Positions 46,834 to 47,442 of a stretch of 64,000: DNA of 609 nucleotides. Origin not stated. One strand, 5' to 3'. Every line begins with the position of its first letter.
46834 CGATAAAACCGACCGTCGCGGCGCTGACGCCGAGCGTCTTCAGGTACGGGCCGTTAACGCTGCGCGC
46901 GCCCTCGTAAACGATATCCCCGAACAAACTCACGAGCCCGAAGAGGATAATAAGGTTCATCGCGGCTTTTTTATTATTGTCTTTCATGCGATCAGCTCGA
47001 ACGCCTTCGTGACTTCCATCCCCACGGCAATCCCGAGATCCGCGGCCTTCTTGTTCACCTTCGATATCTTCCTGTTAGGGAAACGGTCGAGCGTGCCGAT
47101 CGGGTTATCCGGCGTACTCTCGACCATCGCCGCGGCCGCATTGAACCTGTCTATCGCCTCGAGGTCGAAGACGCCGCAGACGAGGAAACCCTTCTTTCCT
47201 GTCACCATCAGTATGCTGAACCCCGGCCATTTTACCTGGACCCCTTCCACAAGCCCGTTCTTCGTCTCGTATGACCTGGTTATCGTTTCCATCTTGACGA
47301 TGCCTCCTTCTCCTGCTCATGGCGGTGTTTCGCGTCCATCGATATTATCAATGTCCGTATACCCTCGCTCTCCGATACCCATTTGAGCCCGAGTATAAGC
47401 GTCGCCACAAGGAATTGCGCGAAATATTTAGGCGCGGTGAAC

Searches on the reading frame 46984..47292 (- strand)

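Call 9: search_protein_families(library=pfam, proteins=[window:46984-47292:-], max_evalue=0.01)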
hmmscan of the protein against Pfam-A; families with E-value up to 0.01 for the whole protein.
window:46984-47292:- (102 aa): 1 family
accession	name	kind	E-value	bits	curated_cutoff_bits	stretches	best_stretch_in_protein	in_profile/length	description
PF08827.16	DUF1805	-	2.1e-10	41.1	29.5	1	39-99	2-62/64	Domain of unknown function (DUF1805)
